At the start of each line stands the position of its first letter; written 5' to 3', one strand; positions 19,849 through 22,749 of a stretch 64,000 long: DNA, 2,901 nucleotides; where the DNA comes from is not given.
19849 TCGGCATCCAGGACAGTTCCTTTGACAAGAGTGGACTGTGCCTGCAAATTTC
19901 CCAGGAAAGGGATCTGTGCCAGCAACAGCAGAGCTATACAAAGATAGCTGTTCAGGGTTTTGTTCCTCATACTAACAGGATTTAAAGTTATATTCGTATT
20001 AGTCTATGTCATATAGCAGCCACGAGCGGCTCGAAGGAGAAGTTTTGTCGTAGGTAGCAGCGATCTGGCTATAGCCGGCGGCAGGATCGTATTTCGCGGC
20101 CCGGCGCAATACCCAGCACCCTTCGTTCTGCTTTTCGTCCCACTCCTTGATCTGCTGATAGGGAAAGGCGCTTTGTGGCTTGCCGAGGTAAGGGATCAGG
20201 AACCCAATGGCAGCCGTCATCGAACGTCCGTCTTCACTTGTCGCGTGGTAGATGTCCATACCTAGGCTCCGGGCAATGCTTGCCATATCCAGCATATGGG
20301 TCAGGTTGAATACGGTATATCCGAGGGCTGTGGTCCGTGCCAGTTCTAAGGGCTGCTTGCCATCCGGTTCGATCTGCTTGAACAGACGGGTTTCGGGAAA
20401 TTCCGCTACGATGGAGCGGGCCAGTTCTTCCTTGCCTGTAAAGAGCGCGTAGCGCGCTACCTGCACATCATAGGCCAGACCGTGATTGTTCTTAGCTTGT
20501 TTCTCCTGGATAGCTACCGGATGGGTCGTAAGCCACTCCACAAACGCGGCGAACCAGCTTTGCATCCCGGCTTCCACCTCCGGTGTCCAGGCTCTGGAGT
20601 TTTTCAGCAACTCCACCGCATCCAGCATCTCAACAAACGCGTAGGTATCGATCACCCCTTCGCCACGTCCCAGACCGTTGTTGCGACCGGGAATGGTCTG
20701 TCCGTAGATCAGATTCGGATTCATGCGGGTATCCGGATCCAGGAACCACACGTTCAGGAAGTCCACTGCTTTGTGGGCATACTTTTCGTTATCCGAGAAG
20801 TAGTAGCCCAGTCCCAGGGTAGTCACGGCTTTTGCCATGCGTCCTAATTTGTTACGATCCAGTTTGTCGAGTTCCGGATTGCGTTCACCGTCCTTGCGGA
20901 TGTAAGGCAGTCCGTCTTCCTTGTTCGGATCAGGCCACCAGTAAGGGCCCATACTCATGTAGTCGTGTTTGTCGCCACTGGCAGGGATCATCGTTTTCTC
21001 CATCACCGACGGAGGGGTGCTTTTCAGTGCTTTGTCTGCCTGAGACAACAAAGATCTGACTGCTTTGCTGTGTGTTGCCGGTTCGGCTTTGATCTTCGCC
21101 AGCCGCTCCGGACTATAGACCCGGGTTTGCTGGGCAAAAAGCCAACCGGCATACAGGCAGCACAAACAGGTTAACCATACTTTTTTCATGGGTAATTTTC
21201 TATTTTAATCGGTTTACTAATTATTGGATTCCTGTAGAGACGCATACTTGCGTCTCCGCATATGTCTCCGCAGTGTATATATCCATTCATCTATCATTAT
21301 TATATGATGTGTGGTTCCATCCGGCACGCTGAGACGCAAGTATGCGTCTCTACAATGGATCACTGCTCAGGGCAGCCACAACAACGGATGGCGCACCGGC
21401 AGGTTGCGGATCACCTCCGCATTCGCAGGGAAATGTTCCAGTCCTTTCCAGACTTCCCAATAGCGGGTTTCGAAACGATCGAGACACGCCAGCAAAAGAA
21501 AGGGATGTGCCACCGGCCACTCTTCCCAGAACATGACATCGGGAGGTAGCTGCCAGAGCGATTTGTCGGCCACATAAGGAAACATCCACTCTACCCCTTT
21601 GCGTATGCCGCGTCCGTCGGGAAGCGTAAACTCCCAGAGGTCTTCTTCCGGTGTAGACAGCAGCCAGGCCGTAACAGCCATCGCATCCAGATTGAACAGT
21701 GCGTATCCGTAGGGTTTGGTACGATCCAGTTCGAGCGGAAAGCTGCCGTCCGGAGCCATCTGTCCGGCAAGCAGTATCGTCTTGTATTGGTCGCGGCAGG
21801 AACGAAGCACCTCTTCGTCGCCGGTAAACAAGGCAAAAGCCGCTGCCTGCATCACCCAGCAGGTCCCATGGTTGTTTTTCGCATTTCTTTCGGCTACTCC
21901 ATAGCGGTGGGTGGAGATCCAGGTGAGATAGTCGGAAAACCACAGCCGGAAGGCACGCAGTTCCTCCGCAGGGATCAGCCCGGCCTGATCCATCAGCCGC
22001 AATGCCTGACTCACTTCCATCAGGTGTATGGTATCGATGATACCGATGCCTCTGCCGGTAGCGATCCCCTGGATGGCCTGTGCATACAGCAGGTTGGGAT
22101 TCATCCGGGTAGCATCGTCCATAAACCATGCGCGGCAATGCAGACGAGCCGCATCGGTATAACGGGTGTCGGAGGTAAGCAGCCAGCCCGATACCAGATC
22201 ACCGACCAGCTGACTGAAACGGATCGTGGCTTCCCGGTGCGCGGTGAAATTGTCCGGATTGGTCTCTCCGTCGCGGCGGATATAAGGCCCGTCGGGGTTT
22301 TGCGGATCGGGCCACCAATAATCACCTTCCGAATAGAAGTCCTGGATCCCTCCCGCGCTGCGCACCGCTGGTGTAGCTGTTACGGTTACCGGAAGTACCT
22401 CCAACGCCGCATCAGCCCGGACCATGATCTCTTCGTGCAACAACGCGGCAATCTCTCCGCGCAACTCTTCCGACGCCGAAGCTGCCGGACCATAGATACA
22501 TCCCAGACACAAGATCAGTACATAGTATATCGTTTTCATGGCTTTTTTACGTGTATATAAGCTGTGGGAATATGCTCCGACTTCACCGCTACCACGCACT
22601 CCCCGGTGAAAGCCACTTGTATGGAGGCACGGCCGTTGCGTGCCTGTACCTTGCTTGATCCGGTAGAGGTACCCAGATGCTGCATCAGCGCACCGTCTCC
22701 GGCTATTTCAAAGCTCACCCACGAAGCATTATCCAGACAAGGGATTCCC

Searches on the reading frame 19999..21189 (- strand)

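Call 13: search_protein_families(library=pfam, proteins=[window:19999-21189:-])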
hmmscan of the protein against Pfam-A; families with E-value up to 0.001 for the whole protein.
window:19999-21189:- (396 aa): 1 family
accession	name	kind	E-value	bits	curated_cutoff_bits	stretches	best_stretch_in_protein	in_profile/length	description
PF05426.18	Alginate_lyase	-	4.1e-91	305.7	22.2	1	61-340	1-274/275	Alginate lyase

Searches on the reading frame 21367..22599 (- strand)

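Call 13: search_protein_families(library=pfam, proteins=[window:21367-22599:-])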
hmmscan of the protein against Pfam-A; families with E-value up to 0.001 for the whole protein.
window:21367-22599:- (410 aa): 1 family
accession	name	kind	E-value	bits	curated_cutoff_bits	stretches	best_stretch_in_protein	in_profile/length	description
PF05426.18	Alginate_lyase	-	5.7e-85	285.6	22.2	1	73-349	2-275/275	Alginate lyase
